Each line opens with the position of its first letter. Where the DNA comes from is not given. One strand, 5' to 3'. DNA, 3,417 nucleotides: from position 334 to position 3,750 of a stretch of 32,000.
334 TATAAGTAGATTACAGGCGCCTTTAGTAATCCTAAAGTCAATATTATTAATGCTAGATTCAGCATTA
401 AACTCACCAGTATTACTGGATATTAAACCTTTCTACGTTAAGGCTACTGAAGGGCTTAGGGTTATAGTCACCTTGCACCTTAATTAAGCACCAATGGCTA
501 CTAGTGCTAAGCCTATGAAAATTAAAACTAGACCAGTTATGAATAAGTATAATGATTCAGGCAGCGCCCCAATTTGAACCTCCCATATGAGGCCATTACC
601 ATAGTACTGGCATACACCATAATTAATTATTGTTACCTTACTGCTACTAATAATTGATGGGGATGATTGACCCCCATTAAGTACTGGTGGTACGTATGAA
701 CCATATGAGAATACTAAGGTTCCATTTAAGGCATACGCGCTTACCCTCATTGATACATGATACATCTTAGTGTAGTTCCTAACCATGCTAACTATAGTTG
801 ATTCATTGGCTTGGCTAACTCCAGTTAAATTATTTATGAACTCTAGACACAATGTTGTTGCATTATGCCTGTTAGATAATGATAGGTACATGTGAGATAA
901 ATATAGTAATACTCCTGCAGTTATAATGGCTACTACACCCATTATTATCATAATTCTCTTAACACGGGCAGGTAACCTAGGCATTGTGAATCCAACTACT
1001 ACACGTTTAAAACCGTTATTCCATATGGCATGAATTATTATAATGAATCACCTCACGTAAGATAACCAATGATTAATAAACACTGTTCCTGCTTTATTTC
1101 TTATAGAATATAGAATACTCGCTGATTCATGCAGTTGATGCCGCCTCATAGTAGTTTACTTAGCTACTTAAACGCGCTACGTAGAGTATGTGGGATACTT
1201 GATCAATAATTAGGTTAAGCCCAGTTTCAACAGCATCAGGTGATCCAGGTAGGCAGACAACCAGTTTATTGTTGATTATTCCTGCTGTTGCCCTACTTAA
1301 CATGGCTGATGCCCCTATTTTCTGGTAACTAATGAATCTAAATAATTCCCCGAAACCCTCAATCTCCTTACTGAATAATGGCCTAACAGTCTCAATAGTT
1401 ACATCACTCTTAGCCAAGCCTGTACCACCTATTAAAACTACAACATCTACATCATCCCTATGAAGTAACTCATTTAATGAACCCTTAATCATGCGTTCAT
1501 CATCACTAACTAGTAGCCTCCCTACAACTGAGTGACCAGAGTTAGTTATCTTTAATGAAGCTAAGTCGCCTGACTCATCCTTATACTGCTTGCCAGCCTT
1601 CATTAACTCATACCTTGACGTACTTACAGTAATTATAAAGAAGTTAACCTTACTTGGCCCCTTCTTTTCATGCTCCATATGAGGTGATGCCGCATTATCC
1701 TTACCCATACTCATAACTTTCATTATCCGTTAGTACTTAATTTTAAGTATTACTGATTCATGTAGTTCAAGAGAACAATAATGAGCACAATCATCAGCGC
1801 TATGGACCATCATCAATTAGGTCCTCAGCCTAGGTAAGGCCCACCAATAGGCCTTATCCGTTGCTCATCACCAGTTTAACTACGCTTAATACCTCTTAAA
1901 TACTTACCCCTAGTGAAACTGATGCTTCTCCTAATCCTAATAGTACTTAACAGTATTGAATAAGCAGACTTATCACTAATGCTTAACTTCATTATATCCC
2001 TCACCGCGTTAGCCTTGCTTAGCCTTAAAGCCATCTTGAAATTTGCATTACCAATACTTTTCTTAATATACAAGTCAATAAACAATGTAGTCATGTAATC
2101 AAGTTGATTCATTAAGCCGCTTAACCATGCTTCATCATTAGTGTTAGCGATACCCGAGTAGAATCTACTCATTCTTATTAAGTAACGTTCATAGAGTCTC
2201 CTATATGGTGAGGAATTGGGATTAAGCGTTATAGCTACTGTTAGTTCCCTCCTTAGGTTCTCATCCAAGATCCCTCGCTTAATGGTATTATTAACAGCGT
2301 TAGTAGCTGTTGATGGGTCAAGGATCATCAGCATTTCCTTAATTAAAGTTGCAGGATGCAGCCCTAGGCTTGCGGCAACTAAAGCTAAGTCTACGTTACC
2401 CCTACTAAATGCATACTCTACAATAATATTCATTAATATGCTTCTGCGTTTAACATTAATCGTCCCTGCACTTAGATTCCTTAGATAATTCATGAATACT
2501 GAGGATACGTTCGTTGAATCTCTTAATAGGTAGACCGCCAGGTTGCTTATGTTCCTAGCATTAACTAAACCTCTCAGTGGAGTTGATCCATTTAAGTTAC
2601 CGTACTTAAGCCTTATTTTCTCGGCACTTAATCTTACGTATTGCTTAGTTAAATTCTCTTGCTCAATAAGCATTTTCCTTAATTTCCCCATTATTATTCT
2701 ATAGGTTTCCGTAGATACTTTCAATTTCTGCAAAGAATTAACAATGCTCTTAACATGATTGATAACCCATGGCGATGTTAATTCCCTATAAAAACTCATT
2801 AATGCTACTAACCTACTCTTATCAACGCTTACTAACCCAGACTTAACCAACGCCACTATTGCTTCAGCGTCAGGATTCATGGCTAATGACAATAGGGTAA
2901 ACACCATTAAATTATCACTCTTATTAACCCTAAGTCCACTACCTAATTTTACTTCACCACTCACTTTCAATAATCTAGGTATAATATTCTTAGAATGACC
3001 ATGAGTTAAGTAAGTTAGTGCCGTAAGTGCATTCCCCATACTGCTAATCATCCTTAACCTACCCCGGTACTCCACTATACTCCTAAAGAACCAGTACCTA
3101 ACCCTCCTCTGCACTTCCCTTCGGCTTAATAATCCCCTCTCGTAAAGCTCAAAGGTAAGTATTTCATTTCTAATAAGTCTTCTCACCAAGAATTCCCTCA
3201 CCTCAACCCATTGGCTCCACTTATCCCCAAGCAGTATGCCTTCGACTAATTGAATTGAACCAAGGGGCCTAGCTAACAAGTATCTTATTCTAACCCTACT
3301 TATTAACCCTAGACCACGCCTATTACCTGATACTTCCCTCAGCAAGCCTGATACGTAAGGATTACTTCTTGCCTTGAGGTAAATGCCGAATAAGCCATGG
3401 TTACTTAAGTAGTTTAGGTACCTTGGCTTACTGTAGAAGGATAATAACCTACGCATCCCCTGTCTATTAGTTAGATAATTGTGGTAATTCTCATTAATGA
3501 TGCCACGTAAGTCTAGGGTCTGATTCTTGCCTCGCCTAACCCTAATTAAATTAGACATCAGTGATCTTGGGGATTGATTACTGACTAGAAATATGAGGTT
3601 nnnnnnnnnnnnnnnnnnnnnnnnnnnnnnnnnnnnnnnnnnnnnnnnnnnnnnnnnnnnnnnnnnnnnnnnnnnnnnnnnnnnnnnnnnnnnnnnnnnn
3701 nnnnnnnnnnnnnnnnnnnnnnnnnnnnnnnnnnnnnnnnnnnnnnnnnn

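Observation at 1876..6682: Orphan three-gene membrane module: giant polytopic protein, ATGA-coupled 2-TM partner, divergent soluble helical protein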

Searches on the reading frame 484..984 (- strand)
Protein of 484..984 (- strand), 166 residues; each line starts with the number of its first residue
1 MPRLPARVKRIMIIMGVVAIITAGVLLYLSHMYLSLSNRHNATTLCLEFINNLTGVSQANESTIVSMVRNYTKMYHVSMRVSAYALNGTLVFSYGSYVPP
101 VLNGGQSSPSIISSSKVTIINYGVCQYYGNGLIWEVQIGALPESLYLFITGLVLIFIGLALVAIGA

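Call 3: search_protein_families(library=pfam, proteins=[window:484-984:-], max_evalue=1)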
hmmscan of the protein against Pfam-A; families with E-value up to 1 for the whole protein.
window:484-984:- (166 aa): 1 family
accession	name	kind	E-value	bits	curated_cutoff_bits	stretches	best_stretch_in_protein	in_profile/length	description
PF08999.15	SP_C-Propep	-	0.051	13.8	25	1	2-45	30-72/96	Surfactant protein C, N terminal propeptide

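Call 4: search_protein_families(library=ncbifam, proteins=[window:484-984:-], max_evalue=1)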
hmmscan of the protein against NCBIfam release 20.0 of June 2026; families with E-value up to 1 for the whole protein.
window:484-984:- (166 aa): 1 family
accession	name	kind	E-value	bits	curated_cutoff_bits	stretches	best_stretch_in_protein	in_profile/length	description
NF004908.0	PRK06265.2-3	equivalog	0.0016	18.4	205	1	3-54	125-173/211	cobalt transporter CbiM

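Call 5: search_protein_families(library=phrogs, proteins=[window:484-984:-], max_evalue=1)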
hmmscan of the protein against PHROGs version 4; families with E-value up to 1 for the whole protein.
window:484-984:- (166 aa): 2 families
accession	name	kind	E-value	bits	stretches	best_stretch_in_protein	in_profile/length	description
phrog_28850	-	unknown function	0.1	13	1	47-110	181-242/307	-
phrog_22492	-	unknown function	0.14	13.2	1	46-77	24-54/67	-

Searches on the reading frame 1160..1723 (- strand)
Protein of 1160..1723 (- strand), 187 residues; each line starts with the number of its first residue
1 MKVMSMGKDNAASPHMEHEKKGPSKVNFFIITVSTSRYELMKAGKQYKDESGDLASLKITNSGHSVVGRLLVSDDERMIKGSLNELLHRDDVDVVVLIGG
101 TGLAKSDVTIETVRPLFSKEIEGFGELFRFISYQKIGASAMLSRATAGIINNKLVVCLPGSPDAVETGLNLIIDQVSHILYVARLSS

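Call 3: search_protein_families(library=pfam, proteins=[window:1160-1723:-], max_evalue=1)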
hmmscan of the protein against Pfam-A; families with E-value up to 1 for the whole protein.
window:1160-1723:- (187 aa): 2 families
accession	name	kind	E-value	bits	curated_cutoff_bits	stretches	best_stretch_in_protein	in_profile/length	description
PF00994.29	MoCF_biosynth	-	2.3e-28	99.2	26.6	1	30-175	2-141/144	Probable molybdopterin binding domain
PF09897.14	DUF2124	-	0.025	15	27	1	83-119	70-106/141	Uncharacterized protein conserved in archaea (DUF2124)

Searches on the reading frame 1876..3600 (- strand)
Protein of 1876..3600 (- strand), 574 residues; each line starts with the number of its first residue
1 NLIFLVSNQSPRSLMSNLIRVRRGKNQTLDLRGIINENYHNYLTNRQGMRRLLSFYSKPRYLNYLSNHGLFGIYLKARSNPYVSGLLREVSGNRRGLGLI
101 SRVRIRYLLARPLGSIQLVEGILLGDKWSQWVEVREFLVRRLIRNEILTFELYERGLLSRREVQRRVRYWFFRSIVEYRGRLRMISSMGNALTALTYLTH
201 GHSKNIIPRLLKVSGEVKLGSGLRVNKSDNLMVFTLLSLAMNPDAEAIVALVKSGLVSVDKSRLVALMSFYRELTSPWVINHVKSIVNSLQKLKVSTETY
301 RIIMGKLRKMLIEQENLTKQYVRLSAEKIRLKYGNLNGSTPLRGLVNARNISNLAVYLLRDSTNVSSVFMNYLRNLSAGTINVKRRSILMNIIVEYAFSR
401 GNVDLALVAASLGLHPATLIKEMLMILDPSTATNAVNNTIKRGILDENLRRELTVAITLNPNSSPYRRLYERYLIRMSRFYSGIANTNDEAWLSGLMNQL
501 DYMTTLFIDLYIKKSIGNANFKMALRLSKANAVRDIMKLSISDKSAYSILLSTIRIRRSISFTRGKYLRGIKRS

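Call 96: search_protein_families(library=pfam, proteins=[window:1876-3600:-], max_evalue=10)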
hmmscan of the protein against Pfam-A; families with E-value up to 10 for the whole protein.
window:1876-3600:- (574 aa): 0 families
